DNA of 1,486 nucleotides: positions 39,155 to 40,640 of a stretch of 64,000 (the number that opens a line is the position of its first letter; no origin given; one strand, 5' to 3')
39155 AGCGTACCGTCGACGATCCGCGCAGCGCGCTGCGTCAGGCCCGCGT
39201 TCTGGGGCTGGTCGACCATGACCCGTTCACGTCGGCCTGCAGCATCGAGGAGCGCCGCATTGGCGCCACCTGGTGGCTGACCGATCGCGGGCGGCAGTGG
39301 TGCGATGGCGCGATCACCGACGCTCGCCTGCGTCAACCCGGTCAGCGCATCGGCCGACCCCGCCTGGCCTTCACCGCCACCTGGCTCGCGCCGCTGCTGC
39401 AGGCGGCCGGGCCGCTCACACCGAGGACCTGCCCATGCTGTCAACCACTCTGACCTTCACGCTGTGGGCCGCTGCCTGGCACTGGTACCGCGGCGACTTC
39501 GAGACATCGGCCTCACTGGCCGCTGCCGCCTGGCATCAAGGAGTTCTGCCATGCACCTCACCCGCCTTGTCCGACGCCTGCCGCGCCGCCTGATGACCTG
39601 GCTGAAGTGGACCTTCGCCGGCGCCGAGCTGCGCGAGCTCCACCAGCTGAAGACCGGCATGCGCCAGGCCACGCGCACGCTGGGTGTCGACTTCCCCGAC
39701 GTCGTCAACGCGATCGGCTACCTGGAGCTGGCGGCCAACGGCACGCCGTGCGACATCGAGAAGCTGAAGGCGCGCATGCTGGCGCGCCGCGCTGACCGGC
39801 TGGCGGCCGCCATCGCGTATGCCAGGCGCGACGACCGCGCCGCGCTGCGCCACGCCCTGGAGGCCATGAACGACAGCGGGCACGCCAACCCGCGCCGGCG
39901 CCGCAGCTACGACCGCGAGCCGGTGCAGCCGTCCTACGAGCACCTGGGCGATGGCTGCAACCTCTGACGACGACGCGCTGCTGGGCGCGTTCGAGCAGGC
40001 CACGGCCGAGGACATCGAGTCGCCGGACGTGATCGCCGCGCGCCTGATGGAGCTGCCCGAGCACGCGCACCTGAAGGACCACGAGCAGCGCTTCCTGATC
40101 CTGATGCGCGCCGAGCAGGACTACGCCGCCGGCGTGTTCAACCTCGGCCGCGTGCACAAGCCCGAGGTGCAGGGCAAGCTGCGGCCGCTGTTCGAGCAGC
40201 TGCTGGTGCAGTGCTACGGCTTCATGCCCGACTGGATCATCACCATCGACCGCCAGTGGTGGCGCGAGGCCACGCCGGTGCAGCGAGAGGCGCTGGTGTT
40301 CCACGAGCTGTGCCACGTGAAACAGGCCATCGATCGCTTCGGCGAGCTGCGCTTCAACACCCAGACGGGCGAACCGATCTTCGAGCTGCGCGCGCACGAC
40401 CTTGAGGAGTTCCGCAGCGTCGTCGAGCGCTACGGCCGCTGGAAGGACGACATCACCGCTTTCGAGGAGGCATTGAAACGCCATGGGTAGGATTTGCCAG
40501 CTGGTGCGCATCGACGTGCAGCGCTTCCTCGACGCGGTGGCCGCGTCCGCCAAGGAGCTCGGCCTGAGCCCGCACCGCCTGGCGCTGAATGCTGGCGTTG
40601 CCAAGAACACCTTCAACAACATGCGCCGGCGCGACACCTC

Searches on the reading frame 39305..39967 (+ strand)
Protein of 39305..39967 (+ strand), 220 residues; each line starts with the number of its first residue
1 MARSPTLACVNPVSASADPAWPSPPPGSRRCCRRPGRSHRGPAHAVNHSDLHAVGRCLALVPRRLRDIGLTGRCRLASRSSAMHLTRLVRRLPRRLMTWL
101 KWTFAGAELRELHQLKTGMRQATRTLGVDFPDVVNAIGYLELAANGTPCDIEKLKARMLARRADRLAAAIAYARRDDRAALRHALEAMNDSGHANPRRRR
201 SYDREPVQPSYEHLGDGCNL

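Call 11: search_protein_families(library=phrogs, proteins=[window:39305-39967:+], max_evalue=0.01)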
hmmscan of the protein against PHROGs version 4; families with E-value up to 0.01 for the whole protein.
window:39305-39967:+ (220 aa): 1 family
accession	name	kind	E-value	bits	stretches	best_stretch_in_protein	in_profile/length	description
phrog_7743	-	unknown function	0.0015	19.8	1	95-120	4-29/79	-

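Call 12: search_protein_families(library=pfam, proteins=[window:39305-39967:+], max_evalue=0.01)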
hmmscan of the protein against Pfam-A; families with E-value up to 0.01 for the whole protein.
window:39305-39967:+ (220 aa): 0 families

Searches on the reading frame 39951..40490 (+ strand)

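Call 11: search_protein_families(library=phrogs, proteins=[window:39951-40490:+], max_evalue=0.01)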
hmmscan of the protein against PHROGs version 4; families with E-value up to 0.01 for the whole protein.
window:39951-40490:+ (179 aa): 2 families
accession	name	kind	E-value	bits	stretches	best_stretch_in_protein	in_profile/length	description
phrog_513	-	integration and excision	6e-34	118.3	1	34-177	43-187/208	transposase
phrog_18648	-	unknown function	4.3e-11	43.8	1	114-174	6-66/87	-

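Call 12: search_protein_families(library=pfam, proteins=[window:39951-40490:+], max_evalue=0.01)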
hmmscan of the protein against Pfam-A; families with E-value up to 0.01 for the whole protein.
window:39951-40490:+ (179 aa): 1 family
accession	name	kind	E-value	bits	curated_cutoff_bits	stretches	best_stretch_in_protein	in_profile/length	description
PF18894.6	PhageMetallopep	-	4.4e-26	92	23.7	1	26-171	10-133/134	Putative phage metallopeptidase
